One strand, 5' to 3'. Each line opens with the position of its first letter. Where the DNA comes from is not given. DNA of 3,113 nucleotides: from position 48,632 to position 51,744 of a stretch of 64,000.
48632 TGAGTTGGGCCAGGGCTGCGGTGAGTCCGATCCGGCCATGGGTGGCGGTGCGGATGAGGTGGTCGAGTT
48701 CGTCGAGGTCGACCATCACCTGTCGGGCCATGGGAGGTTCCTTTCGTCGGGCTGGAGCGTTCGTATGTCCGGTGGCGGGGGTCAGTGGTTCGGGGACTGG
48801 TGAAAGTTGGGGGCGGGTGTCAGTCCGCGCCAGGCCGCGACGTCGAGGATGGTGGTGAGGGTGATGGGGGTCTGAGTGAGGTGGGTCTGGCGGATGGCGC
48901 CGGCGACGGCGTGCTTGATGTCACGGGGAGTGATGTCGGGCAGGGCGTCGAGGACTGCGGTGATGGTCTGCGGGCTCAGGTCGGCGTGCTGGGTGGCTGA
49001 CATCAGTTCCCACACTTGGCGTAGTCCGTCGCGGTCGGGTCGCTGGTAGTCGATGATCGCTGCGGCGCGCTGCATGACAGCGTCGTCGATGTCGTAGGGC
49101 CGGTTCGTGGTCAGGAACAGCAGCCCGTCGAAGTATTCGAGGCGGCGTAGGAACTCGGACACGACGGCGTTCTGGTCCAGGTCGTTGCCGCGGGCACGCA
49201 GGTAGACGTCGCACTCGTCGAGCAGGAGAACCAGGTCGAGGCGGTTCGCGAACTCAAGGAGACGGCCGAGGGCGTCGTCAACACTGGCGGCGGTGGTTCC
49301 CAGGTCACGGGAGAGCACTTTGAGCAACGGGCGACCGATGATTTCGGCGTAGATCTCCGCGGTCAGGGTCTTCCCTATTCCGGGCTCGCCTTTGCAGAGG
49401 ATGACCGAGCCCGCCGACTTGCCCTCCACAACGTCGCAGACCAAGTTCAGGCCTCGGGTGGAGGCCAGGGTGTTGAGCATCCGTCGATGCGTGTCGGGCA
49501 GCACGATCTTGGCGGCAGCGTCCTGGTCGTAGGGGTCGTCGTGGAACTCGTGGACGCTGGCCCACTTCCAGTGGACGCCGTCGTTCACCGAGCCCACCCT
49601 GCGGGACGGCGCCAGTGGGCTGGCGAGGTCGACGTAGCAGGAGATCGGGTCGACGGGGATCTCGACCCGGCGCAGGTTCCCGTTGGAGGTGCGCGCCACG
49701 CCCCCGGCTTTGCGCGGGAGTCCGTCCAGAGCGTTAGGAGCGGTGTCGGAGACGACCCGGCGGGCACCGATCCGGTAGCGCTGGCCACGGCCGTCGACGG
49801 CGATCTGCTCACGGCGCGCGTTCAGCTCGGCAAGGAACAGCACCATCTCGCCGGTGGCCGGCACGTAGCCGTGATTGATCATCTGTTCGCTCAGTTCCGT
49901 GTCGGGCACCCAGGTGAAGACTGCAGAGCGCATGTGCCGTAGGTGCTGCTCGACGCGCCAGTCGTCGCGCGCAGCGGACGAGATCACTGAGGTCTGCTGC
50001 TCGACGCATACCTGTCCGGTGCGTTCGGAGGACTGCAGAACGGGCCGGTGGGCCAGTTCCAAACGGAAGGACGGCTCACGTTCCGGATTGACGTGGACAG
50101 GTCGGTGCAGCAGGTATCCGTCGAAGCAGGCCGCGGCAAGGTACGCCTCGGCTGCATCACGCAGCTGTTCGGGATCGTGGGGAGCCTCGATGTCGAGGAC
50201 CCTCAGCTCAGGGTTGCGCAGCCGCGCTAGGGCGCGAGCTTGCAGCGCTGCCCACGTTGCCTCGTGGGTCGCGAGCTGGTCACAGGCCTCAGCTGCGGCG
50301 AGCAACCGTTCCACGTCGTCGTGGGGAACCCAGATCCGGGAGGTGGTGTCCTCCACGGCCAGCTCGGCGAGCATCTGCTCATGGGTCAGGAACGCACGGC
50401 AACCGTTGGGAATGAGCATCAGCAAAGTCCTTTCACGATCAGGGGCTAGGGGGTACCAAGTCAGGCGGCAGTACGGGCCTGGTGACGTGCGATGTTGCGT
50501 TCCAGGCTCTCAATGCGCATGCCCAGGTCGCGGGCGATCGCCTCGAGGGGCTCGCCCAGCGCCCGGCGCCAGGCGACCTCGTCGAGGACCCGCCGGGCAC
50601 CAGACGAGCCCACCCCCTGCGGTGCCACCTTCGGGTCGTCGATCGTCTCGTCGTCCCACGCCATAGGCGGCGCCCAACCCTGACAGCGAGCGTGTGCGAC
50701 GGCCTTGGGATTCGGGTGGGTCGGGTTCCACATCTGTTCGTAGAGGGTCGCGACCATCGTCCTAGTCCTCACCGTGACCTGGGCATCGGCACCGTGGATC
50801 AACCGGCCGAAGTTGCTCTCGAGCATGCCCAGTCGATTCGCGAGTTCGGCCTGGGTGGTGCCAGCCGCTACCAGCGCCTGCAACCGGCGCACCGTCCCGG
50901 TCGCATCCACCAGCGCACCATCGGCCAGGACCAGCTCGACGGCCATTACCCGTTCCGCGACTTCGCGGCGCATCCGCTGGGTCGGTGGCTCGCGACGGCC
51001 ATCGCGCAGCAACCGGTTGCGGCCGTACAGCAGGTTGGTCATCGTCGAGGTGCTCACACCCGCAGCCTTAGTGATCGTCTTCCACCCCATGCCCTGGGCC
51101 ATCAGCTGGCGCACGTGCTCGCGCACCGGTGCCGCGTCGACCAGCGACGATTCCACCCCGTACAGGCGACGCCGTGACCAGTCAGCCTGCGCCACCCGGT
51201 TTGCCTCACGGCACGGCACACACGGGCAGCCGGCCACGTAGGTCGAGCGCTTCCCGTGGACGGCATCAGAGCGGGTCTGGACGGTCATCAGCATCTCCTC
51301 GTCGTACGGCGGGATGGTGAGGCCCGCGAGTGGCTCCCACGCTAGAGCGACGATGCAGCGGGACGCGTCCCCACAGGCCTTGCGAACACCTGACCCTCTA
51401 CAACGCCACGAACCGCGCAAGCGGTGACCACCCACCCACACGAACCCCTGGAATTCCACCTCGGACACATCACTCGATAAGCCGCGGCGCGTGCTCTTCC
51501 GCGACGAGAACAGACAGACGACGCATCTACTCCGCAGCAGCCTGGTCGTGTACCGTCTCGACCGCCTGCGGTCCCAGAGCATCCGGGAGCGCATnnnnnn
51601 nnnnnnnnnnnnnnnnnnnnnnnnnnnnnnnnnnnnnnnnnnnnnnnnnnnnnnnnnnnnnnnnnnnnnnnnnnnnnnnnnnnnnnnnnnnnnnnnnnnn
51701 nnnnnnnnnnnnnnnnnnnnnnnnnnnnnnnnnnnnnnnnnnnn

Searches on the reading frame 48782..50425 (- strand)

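Call 7: search_protein_families(library=pfam, proteins=[window:48782-50425:-], max_evalue=0.001)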
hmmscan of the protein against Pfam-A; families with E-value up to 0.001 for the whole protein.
window:48782-50425:- (547 aa): 1 family
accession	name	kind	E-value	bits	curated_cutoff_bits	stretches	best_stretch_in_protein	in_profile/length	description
PF00004.35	AAA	-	5.5e-13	49.9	21.2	1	343-459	2-128/131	ATPase family associated with various cellular activities (AAA)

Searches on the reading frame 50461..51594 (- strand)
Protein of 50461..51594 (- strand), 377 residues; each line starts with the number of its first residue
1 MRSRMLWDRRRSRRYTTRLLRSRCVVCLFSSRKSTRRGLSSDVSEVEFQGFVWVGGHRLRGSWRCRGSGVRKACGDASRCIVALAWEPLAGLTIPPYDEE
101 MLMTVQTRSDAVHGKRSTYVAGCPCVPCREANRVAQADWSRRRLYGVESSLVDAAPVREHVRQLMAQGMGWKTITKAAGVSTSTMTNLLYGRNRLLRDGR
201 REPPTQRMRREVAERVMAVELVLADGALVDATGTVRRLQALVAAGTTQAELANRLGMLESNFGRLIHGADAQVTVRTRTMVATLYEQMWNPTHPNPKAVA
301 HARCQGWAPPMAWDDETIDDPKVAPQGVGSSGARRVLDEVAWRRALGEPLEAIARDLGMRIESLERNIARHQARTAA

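Call 7: search_protein_families(library=pfam, proteins=[window:50461-51594:-], max_evalue=0.001)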
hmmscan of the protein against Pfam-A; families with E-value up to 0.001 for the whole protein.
window:50461-51594:- (377 aa): 1 family
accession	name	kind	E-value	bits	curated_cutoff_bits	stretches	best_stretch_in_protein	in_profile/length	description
PF13936.12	HTH_38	-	0.00058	20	27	0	158-187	10-39/44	Helix-turn-helix domain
